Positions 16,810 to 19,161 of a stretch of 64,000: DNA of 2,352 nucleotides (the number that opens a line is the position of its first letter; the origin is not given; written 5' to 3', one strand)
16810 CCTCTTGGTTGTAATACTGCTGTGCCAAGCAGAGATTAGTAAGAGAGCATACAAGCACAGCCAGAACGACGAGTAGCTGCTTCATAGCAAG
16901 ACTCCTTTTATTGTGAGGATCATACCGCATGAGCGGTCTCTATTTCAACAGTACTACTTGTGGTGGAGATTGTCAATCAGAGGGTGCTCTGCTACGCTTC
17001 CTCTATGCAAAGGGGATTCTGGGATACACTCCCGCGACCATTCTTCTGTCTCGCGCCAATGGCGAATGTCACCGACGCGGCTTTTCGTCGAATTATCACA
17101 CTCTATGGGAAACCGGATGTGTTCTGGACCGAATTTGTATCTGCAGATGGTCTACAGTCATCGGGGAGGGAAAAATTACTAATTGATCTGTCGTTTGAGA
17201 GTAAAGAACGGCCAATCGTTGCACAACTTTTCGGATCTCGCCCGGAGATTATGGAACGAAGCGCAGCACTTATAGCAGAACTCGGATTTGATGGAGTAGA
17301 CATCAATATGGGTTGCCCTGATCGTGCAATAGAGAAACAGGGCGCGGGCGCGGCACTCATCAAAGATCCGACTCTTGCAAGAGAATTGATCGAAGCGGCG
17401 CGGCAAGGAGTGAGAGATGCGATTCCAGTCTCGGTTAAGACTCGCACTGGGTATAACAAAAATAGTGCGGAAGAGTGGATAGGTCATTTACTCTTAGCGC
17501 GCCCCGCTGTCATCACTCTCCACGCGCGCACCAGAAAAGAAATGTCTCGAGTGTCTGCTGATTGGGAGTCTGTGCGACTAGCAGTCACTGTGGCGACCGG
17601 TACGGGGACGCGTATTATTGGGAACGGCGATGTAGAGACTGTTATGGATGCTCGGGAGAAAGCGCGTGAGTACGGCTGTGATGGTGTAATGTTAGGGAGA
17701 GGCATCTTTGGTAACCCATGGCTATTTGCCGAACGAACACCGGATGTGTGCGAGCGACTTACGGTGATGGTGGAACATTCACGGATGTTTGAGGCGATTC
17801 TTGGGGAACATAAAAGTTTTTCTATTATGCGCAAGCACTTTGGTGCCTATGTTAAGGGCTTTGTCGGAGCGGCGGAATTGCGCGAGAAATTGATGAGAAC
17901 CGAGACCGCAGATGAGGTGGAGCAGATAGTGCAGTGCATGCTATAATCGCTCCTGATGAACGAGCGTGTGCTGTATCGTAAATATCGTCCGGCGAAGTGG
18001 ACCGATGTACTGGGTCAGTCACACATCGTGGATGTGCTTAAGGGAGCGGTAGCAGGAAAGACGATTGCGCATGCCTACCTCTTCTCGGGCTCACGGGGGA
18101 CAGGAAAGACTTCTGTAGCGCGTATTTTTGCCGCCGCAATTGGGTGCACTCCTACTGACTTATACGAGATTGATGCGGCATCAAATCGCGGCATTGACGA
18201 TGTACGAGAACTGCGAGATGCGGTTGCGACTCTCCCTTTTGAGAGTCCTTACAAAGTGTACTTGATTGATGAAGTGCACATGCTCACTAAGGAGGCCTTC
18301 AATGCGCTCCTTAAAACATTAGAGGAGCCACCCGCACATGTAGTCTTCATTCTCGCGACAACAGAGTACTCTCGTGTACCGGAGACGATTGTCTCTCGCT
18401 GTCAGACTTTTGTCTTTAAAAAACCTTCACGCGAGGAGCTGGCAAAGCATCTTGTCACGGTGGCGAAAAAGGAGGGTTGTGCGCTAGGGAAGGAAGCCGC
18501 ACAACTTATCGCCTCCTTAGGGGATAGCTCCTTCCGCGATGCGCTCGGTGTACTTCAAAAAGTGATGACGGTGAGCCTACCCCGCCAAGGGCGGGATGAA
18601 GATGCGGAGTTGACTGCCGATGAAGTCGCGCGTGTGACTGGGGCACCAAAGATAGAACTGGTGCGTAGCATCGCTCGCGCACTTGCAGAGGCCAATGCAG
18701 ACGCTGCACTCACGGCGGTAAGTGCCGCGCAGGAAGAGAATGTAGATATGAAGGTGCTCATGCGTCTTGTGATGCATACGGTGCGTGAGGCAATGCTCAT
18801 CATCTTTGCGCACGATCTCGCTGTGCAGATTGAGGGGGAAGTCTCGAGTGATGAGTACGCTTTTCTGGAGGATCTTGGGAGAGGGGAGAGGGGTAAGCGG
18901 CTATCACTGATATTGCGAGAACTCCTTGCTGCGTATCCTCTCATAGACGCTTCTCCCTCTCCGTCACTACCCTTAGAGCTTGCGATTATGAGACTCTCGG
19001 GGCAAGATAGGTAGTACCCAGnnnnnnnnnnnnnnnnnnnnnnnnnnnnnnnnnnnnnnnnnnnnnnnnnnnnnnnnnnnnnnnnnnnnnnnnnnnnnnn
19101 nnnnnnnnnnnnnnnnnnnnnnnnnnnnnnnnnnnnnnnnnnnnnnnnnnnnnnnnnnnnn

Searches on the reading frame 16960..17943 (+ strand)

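Call 76: search_protein_families(library=pfam, proteins=[window:16960-17943:+], max_evalue=0.00001)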
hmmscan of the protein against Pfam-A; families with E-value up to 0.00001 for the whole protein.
window:16960-17943:+ (328 aa): 1 family
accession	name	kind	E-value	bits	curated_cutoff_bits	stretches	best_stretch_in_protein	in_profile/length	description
PF01207.24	Dus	-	7.3e-62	209.7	20.4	1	31-325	2-303/311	Dihydrouridine synthase (Dus)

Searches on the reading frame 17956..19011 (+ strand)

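Call 76: search_protein_families(library=pfam, proteins=[window:17956-19011:+], max_evalue=0.00001)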
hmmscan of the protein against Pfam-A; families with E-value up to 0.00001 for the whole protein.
window:17956-19011:+ (352 aa): 5 families
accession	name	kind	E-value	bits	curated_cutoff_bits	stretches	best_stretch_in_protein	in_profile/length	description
PF13177.12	DNA_pol3_delta2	-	1.6e-35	122.9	27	2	77-156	80-159/161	DNA polymerase III, delta subunit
PF00004.35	AAA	-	9.2e-15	55.7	21.2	1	42-154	2-128/131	ATPase family associated with various cellular activities (AAA)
PF05496.18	RuvB_N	-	4.6e-07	30.2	27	1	11-125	2-111/159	Holliday junction DNA helicase RuvB P-loop domain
PF12169.13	DNA_pol3_gamma3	-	3e-06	27.5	24.4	1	220-348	2-128/143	DNA polymerase III subunits gamma and tau domain III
PF07728.20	AAA_5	-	6.1e-06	26.7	22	0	42-128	3-96/139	AAA domain (dynein-related subfamily)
